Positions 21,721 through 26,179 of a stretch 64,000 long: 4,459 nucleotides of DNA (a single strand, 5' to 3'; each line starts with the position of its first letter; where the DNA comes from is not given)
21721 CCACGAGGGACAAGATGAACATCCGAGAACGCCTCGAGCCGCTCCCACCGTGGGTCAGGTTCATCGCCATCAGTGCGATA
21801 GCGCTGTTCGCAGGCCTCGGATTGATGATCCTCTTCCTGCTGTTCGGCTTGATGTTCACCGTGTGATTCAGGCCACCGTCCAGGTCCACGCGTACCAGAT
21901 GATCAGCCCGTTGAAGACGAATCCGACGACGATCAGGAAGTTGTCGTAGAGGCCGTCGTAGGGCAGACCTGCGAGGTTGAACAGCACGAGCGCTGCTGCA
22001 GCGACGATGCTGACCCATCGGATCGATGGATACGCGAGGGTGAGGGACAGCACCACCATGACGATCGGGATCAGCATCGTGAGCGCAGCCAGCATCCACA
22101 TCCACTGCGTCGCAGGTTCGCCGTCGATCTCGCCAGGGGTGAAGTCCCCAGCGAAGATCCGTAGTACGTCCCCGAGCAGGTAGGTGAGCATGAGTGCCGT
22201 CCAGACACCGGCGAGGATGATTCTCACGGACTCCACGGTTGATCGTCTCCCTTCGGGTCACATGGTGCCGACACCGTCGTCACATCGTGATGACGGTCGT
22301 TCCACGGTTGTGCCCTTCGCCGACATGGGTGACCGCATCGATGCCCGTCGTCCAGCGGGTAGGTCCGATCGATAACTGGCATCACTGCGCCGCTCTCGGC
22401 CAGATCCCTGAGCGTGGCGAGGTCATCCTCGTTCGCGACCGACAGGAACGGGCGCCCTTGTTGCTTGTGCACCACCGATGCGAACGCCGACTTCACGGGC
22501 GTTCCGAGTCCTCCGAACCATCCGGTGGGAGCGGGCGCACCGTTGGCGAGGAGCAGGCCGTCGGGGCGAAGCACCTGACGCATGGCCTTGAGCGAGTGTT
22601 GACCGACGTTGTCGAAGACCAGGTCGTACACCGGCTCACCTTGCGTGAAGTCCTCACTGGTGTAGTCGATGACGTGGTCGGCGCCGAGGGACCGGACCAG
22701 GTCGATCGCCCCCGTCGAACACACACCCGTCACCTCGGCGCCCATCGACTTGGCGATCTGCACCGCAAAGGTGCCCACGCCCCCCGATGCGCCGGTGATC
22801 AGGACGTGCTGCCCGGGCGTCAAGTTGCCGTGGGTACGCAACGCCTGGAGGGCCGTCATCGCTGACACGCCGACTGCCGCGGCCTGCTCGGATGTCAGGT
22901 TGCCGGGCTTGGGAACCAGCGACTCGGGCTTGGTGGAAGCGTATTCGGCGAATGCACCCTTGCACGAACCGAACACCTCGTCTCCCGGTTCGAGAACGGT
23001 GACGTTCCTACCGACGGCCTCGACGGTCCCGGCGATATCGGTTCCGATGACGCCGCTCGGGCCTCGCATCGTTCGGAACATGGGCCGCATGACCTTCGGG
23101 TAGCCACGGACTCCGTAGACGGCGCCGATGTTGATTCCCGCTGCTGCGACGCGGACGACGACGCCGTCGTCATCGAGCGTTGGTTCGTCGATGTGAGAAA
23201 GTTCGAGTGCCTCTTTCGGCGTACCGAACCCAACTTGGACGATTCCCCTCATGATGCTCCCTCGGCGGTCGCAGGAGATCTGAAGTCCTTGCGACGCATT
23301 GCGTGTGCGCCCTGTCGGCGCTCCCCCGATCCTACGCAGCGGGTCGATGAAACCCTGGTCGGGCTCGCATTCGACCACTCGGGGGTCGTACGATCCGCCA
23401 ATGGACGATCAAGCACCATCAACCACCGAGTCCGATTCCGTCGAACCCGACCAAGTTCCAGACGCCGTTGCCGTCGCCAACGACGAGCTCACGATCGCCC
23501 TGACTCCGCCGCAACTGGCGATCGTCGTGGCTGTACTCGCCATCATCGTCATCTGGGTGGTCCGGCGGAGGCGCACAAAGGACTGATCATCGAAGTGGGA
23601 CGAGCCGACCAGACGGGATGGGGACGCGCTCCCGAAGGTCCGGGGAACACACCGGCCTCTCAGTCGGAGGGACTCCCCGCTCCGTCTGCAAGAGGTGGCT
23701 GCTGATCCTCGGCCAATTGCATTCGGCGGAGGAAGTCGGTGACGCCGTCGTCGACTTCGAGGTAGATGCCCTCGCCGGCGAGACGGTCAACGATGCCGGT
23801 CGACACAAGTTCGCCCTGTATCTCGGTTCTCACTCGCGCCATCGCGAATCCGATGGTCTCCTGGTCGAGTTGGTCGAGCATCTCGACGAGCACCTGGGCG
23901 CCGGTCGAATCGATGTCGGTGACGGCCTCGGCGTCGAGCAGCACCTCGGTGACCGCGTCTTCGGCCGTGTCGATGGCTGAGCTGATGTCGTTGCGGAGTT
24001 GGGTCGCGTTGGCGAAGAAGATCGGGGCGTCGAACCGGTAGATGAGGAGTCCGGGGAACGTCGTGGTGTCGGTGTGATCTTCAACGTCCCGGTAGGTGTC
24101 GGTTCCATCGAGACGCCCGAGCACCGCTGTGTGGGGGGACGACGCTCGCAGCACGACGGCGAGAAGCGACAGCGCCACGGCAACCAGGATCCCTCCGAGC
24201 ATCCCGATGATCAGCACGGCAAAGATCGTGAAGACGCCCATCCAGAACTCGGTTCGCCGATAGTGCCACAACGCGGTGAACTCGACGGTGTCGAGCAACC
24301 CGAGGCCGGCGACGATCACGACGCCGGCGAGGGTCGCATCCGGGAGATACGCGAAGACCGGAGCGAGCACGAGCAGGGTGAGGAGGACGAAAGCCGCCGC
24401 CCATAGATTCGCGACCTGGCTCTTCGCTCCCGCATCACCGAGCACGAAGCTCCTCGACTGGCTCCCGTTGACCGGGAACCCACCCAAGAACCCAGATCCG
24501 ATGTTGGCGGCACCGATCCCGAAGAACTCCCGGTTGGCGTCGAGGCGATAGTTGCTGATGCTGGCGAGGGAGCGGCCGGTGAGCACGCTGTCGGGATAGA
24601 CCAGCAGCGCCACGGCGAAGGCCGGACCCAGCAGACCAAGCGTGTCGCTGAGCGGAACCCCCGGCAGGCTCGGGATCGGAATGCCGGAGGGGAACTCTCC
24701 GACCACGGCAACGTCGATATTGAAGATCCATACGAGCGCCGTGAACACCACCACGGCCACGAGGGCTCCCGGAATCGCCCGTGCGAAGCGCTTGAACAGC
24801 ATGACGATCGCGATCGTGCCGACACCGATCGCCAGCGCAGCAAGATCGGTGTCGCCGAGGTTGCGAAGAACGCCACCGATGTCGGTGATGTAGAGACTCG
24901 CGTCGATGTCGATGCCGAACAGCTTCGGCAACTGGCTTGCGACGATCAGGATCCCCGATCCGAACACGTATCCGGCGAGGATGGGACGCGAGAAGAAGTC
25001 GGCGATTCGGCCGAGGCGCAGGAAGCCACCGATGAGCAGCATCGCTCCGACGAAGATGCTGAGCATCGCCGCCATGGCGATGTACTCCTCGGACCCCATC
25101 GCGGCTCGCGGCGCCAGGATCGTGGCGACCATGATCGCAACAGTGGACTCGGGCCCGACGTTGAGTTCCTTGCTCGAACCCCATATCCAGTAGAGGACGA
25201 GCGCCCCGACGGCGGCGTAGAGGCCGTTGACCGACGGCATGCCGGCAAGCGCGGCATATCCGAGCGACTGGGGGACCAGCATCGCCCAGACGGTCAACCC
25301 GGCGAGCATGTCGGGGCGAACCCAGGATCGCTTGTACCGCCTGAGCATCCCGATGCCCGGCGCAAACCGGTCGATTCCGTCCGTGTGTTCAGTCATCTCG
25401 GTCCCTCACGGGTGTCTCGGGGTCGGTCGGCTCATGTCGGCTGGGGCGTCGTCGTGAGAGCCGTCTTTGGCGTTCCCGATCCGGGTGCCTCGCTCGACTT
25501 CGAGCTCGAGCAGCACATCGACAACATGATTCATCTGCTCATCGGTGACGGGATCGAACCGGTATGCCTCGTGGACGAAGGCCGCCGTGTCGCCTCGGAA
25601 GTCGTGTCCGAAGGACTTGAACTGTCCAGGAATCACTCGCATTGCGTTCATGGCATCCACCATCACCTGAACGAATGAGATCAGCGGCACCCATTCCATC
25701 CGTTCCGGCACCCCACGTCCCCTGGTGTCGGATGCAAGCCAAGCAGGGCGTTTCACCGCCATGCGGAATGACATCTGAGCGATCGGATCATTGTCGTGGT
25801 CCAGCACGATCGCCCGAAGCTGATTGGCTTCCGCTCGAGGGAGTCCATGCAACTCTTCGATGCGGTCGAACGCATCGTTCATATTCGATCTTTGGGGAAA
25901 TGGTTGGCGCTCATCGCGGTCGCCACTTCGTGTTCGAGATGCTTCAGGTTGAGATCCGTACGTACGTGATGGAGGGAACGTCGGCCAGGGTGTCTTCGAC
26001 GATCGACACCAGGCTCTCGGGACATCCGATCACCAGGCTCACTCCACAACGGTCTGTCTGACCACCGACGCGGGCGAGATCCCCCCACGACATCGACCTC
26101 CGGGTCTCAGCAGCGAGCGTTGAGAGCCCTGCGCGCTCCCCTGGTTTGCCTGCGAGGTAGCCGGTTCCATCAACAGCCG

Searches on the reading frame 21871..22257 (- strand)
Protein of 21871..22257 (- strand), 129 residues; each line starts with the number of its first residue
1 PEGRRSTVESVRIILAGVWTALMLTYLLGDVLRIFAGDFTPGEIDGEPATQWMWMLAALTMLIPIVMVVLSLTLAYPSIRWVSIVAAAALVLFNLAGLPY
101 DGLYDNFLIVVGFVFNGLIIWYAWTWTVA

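Call 20: search_protein_families(library=pfam, proteins=[window:21871-22257:-], max_evalue=0.001)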
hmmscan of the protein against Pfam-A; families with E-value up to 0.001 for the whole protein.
window:21871-22257:- (129 aa): 1 family
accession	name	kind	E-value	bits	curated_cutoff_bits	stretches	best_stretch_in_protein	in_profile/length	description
PF19851.4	DUF6326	-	0.00026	21.7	24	1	13-126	12-130/135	Family of unknown function (DUF6326)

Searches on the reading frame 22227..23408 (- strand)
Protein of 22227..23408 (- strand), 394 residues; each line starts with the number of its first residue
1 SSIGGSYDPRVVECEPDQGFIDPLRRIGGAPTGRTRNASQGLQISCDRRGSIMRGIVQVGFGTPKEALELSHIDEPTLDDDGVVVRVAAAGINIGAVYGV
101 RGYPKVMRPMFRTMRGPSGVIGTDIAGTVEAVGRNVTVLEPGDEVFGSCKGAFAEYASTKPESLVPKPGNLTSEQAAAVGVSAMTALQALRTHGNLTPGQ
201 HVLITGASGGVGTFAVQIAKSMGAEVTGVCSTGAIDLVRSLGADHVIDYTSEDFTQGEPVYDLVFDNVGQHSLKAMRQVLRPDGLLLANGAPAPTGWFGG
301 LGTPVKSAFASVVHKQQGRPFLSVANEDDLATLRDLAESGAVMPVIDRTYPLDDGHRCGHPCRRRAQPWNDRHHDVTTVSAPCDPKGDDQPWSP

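Call 20: search_protein_families(library=pfam, proteins=[window:22227-23408:-], max_evalue=0.001)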
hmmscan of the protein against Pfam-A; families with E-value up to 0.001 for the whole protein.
window:22227-23408:- (394 aa): 3 families
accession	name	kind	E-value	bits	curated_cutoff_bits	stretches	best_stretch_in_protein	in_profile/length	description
PF13602.12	ADH_zinc_N_2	-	2.6e-18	67.7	27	1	241-354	1-115/134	Zinc-binding dehydrogenase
PF00107.32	ADH_zinc_N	-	3.1e-15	56.7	31.8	1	210-292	1-91/129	Zinc-binding dehydrogenase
PF08240.17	ADH_N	-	3e-10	40.7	23.5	1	80-168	2-103/104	Alcohol dehydrogenase GroES-like domain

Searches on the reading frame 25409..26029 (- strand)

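Call 35: search_protein_families(library=pfam, proteins=[window:25409-26029:-], max_evalue=0.001)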
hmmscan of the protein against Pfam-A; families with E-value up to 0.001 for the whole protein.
window:25409-26029:- (207 aa): 1 family
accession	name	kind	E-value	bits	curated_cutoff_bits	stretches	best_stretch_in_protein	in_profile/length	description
PF10081.15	Abhydrolase_9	-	1.7e-17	63.9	26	1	30-167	155-286/288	Alpha/beta-hydrolase family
